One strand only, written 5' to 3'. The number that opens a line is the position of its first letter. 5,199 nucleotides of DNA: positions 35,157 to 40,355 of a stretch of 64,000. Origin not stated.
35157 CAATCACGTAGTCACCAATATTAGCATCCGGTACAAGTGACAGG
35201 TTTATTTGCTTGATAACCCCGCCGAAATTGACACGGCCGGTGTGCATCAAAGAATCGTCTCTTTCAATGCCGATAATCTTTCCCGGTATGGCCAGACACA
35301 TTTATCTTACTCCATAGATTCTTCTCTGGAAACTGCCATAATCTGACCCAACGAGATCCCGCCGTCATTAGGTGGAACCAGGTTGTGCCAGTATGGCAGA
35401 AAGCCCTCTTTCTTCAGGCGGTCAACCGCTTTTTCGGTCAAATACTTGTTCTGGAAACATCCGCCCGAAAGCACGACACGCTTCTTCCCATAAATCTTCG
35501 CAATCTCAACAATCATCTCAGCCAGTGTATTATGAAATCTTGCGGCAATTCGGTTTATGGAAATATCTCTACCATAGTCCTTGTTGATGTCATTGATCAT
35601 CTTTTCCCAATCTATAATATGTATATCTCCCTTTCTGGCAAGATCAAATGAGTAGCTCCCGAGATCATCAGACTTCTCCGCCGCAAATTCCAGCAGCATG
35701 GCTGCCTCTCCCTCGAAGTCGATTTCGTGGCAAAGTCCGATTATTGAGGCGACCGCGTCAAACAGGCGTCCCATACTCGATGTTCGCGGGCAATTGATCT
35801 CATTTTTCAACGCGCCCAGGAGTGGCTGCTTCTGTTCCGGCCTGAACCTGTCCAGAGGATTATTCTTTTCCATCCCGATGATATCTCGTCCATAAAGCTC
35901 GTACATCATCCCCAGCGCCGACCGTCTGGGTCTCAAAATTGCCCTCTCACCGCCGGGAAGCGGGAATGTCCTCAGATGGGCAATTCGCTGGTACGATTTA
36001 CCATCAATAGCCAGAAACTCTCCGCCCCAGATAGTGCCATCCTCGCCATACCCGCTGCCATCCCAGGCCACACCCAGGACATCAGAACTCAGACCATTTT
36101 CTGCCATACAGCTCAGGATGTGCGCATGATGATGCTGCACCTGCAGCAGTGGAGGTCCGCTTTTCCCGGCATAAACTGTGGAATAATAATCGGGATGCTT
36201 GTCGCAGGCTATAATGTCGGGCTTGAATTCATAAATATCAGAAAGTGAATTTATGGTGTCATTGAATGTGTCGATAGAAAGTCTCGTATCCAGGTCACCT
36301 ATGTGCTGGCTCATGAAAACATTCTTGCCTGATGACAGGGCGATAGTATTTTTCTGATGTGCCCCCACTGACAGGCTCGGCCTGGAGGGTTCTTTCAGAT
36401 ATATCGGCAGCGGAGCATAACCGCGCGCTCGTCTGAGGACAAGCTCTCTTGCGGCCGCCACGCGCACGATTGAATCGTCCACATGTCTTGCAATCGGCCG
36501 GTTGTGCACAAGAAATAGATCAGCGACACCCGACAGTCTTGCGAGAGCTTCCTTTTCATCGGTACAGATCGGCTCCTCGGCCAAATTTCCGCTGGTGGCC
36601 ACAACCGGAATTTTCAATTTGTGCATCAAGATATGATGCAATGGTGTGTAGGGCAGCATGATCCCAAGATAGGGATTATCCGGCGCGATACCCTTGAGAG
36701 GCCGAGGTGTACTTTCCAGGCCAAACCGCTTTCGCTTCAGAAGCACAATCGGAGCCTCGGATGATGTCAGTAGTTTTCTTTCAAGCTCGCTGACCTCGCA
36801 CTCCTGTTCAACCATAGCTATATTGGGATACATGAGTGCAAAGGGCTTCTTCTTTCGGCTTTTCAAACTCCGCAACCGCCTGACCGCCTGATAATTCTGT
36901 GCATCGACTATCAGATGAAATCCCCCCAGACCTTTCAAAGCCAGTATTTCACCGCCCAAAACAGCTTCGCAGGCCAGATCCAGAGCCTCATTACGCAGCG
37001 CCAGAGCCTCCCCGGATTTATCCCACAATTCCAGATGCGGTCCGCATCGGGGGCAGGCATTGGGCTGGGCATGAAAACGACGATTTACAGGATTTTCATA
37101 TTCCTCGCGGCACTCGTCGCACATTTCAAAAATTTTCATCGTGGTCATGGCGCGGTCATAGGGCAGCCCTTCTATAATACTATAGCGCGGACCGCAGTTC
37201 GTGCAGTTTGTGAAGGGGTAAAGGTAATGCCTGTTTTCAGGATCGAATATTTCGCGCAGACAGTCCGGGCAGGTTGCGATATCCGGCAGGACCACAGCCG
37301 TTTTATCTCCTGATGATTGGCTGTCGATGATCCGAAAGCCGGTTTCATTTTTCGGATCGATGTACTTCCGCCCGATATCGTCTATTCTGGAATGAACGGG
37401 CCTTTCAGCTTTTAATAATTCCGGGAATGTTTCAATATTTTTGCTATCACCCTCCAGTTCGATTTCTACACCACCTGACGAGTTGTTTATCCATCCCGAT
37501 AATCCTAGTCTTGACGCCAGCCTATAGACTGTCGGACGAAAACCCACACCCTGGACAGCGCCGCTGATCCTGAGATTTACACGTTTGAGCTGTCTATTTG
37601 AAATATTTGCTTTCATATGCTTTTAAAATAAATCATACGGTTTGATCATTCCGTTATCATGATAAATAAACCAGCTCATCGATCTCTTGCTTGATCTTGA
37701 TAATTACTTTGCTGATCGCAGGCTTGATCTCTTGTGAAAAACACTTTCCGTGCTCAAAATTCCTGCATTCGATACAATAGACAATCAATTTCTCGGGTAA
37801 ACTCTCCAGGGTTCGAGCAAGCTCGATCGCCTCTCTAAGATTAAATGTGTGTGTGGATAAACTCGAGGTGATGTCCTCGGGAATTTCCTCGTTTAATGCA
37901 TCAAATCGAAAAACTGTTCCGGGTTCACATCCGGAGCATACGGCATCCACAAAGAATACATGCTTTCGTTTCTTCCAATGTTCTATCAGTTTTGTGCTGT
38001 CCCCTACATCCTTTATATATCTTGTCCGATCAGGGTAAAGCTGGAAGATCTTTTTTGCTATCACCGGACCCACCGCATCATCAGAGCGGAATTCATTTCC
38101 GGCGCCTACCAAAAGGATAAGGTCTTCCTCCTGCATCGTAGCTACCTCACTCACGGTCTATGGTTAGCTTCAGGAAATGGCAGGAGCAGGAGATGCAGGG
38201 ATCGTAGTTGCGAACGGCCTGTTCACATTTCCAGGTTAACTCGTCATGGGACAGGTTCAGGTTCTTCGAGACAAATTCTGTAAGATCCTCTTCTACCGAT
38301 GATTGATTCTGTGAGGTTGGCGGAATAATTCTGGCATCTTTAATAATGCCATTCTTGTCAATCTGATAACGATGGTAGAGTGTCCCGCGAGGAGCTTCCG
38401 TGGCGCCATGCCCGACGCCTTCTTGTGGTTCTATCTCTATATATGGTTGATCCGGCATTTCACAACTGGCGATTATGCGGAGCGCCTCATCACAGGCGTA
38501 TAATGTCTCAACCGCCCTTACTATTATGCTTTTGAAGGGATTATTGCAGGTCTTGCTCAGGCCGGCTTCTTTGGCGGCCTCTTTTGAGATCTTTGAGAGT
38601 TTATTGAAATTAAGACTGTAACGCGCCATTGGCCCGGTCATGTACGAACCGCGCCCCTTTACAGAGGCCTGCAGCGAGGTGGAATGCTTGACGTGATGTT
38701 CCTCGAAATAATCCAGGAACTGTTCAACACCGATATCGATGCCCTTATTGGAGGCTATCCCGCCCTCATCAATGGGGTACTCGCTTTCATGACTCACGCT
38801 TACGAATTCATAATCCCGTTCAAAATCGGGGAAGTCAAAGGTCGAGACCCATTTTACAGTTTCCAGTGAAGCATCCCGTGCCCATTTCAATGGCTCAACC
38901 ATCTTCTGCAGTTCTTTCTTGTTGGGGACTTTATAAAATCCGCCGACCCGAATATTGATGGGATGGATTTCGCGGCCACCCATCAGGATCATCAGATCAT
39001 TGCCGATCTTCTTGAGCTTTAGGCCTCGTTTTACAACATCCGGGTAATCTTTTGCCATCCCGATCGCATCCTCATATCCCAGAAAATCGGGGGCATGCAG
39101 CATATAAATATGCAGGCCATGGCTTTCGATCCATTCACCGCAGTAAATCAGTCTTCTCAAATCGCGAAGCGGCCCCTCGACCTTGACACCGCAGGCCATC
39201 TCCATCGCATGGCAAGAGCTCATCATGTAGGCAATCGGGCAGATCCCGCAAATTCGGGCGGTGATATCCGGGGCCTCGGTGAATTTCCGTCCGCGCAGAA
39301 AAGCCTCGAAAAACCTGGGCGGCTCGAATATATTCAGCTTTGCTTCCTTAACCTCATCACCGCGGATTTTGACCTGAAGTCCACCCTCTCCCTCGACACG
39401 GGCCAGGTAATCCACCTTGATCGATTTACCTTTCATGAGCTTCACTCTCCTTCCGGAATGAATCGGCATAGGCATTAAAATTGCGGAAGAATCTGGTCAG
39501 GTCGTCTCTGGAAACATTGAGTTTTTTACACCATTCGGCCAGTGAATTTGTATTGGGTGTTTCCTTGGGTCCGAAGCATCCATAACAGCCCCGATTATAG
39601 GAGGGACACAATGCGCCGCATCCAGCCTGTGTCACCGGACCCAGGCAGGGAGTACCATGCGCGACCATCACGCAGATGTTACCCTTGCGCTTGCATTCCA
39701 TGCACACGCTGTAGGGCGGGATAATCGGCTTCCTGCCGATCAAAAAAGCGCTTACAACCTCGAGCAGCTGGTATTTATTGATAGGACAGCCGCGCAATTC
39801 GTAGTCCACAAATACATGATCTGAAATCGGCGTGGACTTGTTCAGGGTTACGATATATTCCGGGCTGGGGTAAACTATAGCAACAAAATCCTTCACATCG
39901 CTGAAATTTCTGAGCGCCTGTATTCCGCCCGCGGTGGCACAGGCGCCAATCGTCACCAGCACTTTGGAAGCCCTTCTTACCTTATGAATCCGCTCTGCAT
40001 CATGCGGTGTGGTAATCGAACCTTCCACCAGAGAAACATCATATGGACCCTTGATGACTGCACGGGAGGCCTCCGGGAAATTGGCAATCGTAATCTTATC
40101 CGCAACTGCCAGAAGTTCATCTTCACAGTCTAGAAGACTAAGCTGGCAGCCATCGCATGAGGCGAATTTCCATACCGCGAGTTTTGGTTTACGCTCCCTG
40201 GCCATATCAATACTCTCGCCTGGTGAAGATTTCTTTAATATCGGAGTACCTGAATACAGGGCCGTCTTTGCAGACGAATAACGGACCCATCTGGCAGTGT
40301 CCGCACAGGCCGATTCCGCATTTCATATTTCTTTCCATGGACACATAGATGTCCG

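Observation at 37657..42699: Group 3b (sulfhydrogenase-type) NiFe hydrogenase operon with an embedded stand-alone cNMP-binding-domain gene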

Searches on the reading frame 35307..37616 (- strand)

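Call 3: search_protein_families(library=pfam, proteins=[window:35307-37616:-], max_evalue=0.01)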
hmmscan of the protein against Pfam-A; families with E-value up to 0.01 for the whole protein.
window:35307-37616:- (769 aa): 6 families
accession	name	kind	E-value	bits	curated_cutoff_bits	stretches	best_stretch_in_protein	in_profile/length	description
PF22521.2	HypF_C_2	-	6e-84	282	27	1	515-758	1-241/241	Carbamoyltransferase, Kae1-like Domain, second subdomain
PF01300.24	Sua5_yciO_yrdC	-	7.4e-40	136.8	25.1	1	219-396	3-177/178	Telomere recombination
PF17788.7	HypF_C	-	2.1e-34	118.6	23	1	411-506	3-99/99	HypF Kae1-like domain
PF07503.17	zf-HYPF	-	9.8e-34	115.3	23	2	115-148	1-34/34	HypF finger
PF00708.24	Acylphosphatase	-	1.2e-21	77.2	22.5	1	14-96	2-85/85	Acylphosphatase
PF00814.31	TsaD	-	0.00075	19.7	24.8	0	672-733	185-240/264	tRNA N6-adenosine threonylcarbamoyltransferase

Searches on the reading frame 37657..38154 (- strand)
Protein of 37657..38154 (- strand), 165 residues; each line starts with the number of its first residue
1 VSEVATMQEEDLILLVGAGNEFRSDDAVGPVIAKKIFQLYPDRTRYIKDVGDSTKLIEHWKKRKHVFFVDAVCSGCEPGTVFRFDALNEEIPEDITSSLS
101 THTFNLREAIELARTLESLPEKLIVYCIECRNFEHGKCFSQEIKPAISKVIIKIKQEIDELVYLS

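Call 3: search_protein_families(library=pfam, proteins=[window:37657-38154:-], max_evalue=0.01)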
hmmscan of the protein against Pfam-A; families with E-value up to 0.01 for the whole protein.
window:37657-38154:- (165 aa): 1 family
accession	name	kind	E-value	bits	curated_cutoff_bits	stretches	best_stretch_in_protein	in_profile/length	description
PF01750.23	HycI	-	1.2e-12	48.3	23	1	53-154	26-127/130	Hydrogenase maturation protease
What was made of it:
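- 37657..38154 (-): HycI-type maturation endopeptidase. PF01750 E 1.2e-12 (call 3).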

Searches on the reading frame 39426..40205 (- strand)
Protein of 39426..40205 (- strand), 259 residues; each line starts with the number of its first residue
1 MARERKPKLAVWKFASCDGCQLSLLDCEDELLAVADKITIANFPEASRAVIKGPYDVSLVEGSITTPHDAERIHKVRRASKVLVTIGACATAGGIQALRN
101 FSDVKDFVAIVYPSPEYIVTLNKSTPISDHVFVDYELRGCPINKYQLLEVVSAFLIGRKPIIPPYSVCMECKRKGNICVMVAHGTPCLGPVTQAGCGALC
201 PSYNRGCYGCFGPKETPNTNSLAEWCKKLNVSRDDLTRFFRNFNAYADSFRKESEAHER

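Call 3: search_protein_families(library=pfam, proteins=[window:39426-40205:-], max_evalue=0.01)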
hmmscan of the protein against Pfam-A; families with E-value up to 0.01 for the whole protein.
window:39426-40205:- (259 aa): 1 family
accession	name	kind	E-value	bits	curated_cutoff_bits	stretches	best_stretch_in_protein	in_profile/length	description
PF01058.29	Oxidored_q6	-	6.6e-23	81.3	27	1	17-153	1-127/128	NADH ubiquinone oxidoreductase, 20 Kd subunit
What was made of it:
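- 39426..40205 (-): Delta (small) subunit, 259 aa. PF01058 E 6.6e-23 (call 3).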

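Call 46: search_dna_similar(query=window:39426-40205:-, collection=plasmids, mode=protein, max_evalue=1e-20, max_rows=60)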
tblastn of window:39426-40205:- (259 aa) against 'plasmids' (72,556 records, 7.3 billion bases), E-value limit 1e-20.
Records with a match: 16; places in all: 16; records where one place covers at least 80% of the query: 15.
Best place of each record, by identity: 60-80% 14; <60% 2.
By first word of the organism name: Rhodococcus 6; Streptomyces 5; Burkholderia 2; Paraburkholderia 1; Pandoraea 1; Lichenicola 1.
By predicted mobility (MOB-suite, as given by PLSDB): non-mobilizable 9; mobilizable 5; conjugative 2.
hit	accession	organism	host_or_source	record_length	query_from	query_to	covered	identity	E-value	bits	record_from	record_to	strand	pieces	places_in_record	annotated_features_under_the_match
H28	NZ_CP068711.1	Burkholderia thailandensis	soil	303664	1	257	99%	70.8%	4e-114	366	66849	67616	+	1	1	oxidoreductase | nickel-dependent hydrogenase large subunit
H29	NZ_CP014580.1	Paraburkholderia phytofirmans OLGA172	-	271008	3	257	98%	71.0%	4e-118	378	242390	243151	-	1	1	oxidoreductase | nickel-dependent hydrogenase large subunit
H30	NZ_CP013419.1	Burkholderia savannae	soil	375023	1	257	99%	67.8%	1e-112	362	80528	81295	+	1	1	oxidoreductase | nickel-dependent hydrogenase large subunit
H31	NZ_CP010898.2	Pandoraea vervacti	bacteria,uncultivated field soil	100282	1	257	99%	66.5%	8e-111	357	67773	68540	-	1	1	oxidoreductase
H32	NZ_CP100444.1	Streptomyces rimosus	pure culture,OTC cluster deletion ...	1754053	5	245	93%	65.1%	3e-104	338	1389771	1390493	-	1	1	record has no annotation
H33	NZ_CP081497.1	Streptomyces sp. BHT-5-2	whole organism,plant soil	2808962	2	254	98%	61.7%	8e-102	331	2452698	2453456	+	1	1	none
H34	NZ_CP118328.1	Rhodococcus sp. DK17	pure culture,crude oil-contaminated soil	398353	7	258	97%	61.5%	1e-101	331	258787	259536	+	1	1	oxidoreductase | nickel-dependent hydrogenase large subunit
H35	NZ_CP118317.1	Rhodococcus sp. DK180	pure culture,crude oil-contaminated soil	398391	7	258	97%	61.5%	1e-101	331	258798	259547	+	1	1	oxidoreductase | nickel-dependent hydrogenase large subunit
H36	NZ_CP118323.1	Rhodococcus sp. DK176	pure culture,crude oil-contaminated soil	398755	7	258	97%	61.5%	1e-101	331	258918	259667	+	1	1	oxidoreductase | nickel-dependent hydrogenase large subunit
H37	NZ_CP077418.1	Rhodococcus qingshengii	pure culture,oil-contaminated water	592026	6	259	98%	60.3%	1e-101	330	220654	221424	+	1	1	oxidoreductase | Ni/Fe hydrogenase subunit alpha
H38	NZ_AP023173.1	Rhodococcus qingshengii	-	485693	6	259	98%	60.3%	2e-101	330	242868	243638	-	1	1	oxidoreductase | Ni/Fe hydrogenase subunit alpha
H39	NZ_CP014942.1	Rhodococcus sp. BH4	cell culture,sludge of membrane ...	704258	6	259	98%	59.9%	4e-101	329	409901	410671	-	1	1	oxidoreductase | Ni/Fe hydrogenase subunit alpha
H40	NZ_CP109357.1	Streptomyces sp. NBC_01562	-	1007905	2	250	96%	60.6%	1e-101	330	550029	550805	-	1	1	record has no annotation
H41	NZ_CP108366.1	Streptomyces sp. NBC_01340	-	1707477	2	250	96%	60.6%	2e-101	330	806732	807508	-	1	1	none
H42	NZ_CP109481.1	Streptomyces sp. NBC_01450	-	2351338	2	250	96%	60.6%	3e-101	330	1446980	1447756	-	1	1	none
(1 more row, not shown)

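Call 47: get_annotated_region(hit=H41, flank=8000)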
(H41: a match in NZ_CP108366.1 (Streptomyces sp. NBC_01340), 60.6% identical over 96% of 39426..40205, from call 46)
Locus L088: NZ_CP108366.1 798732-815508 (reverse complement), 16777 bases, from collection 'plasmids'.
description: Streptomyces sp. NBC_01340 plasmid unnamed1, complete sequence
organism: Streptomyces sp. NBC_01340 (NCBI taxid 2903830)
taxonomy: Bacteria; Actinomycetota; Actinomycetes; Kitasatosporales; Streptomycetaceae; Streptomyces; Streptomyces sp. NBC 01340
host: -; source: -; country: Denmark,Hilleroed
typing (MOB-suite, as given by PLSDB): mobilizable; replicon rep_cluster_1879,rep_cluster_1910; relaxase MOBP
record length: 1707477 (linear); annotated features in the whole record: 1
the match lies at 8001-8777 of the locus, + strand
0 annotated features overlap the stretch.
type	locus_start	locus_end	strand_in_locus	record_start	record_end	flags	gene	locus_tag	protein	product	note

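Call 48: get_annotated_region(hit=H33, flank=8000)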
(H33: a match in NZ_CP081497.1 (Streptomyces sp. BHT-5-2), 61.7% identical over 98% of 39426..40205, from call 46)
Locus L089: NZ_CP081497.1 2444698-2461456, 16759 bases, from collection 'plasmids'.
description: Streptomyces sp. BHT-5-2 plasmid p1, complete sequence
organism: Streptomyces sp. BHT-5-2 (NCBI taxid 2866715)
taxonomy: Bacteria; Actinomycetota; Actinomycetes; Kitasatosporales; Streptomycetaceae; Streptomyces; Streptomyces sp. BHT-5-2
host: -; source: whole organism,plant soil; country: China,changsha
typing (MOB-suite, as given by PLSDB): non-mobilizable
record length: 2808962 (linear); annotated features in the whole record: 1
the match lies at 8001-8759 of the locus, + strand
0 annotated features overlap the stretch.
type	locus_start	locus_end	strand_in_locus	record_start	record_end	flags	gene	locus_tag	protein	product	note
